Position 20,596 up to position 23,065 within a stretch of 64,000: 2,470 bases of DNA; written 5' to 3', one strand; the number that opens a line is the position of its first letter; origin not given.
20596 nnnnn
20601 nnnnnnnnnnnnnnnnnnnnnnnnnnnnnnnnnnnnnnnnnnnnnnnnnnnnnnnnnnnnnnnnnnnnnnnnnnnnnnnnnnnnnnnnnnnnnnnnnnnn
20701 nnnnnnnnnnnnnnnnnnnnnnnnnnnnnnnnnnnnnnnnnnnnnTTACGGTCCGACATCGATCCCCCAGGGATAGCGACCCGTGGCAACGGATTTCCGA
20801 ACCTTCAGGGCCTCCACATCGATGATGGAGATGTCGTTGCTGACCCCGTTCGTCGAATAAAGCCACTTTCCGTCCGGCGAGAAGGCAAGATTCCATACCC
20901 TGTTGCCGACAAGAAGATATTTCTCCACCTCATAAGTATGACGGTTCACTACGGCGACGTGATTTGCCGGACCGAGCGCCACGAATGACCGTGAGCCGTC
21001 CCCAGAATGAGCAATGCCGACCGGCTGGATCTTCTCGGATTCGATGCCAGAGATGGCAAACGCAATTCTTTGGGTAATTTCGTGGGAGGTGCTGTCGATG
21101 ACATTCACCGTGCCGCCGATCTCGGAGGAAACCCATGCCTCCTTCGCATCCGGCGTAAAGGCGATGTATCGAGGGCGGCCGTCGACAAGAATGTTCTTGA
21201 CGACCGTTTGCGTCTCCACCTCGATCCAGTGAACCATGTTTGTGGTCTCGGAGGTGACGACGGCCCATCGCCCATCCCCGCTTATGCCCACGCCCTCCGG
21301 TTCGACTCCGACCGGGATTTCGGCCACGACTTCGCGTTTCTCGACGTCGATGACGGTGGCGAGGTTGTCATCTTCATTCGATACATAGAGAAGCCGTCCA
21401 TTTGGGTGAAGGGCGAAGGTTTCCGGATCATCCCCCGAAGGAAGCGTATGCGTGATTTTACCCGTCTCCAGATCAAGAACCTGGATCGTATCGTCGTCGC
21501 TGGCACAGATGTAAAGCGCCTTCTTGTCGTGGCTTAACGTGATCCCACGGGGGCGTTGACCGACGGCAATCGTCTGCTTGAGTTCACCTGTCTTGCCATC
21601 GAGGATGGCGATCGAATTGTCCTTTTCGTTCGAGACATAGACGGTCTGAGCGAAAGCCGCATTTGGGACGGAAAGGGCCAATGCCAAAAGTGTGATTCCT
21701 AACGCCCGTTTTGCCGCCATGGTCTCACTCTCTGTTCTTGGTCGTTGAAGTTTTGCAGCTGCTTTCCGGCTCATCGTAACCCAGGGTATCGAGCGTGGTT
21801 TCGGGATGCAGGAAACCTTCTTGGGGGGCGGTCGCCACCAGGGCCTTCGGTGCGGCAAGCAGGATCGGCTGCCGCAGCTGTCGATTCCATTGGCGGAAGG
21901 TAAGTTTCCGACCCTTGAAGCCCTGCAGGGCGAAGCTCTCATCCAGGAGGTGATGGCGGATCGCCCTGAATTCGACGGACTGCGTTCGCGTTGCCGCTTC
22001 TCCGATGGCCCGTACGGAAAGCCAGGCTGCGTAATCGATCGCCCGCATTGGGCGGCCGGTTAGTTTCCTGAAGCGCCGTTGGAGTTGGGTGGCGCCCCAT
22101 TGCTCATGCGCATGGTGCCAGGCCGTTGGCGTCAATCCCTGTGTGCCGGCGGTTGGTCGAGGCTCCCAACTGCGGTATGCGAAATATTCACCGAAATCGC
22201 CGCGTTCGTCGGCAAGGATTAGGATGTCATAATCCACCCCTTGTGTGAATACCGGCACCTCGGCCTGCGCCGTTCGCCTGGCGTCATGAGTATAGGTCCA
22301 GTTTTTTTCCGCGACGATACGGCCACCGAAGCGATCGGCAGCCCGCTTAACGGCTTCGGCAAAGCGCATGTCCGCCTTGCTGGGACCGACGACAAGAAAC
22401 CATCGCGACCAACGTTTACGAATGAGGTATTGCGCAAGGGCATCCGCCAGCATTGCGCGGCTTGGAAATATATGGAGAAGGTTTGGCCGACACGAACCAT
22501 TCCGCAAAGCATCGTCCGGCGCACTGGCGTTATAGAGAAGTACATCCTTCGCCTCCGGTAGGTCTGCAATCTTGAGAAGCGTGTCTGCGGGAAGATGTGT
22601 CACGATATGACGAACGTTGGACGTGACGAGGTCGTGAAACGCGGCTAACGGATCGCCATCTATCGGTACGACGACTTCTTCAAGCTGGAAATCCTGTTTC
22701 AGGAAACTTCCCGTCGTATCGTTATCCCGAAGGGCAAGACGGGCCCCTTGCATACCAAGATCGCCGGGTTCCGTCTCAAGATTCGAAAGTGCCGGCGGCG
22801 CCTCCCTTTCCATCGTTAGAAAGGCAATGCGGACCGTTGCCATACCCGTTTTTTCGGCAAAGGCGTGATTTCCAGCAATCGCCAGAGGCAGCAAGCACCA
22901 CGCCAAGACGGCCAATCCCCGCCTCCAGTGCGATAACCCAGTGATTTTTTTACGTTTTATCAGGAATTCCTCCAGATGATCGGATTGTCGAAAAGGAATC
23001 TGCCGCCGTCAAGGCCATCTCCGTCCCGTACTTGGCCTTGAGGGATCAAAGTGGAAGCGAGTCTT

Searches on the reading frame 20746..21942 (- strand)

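Call 46: search_protein_families(library=pfam, proteins=[window:20746-21942:-], max_evalue=0.0001)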
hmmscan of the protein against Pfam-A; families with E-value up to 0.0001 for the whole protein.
window:20746-21942:- (398 aa): 19 families
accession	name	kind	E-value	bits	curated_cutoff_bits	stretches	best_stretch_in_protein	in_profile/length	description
PF10282.15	Lactonase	-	7.1e-19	68.6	21.7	1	99-166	256-330/344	Lactonase, 7-bladed beta-propeller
PF21783.3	YNCE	-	4.4e-18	66.1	27.1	1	87-182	26-123/339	YNCE-like beta-propeller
PF25174.1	Beta-prop_THOC3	-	6.7e-18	65.1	305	2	108-236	23-153/272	THOC3 beta-propeller domain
PF02239.22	Cytochrom_D1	-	2.1e-16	59.9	25.5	1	145-250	9-114/368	Cytochrome D1 heme domain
PF24817.1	WD40_WDHD1_1st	-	2.9e-12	46.8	109.9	1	215-378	89-253/291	WDHD1 first WD40 domain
PF25168.1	Beta-prop_WDR36-Utp21_2nd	-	2.6e-10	40.6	84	1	141-265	169-292/335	WDR36/Utp21 second beta-propeller domain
PF12894.13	ANAPC4_WD40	-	2e-09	38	22.9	0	133-172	43-81/91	Anaphase-promoting complex subunit 4 WD40 domain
PF23414.1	Beta-prop_EML_2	-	2.6e-09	37.3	90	0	100-194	11-105/266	Echinoderm microtubule-associated protein second beta-propeller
PF24814.1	WD40_Prp19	-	7.9e-09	35.4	320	1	99-210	61-174/281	Prp19 WD40 domain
PF24796.1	WDR55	-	9.4e-08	31.9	200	0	106-206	72-172/296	WDR55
PF25175.1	Beta-prop_WDR5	-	6.7e-07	29.3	250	1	103-283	26-207/296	WDR5 beta-propeller domain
PF00400.38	WD40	-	5.5e-06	27.2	27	0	347-370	10-34/39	WD domain, G-beta repeat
PF24807.1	WD40_CDC20-Fz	-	7.4e-06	25.9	200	0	108-205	28-125/292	CDC20/Fizzy WD40 domain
PF23749.1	DUF7165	-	2.2e-05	23.9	26.7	0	167-267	19-119/442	Domain of unknown function (DUF7165)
PF01731.26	Arylesterase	-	2.7e-05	24.7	21.3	0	119-156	44-81/86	Arylesterase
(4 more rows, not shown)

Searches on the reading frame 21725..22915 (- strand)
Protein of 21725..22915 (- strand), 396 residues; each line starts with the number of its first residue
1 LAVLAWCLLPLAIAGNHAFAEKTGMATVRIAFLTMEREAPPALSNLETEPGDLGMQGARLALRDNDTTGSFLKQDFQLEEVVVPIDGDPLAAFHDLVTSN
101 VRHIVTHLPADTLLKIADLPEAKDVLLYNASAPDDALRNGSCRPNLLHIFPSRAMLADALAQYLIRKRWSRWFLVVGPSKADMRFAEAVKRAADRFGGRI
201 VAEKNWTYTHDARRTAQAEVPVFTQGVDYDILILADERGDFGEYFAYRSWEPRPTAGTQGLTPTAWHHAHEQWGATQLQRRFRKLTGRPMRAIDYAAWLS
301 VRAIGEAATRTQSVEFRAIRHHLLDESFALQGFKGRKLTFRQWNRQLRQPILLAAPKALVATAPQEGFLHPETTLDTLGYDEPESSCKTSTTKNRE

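Call 46: search_protein_families(library=pfam, proteins=[window:21725-22915:-], max_evalue=0.0001)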
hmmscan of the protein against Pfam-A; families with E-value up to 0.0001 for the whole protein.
window:21725-22915:- (396 aa): 1 family
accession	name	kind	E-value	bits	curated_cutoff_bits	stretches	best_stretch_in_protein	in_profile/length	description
PF13458.12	Peripla_BP_6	-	2.5e-13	50.8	31.7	1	90-208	58-174/343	Periplasmic binding protein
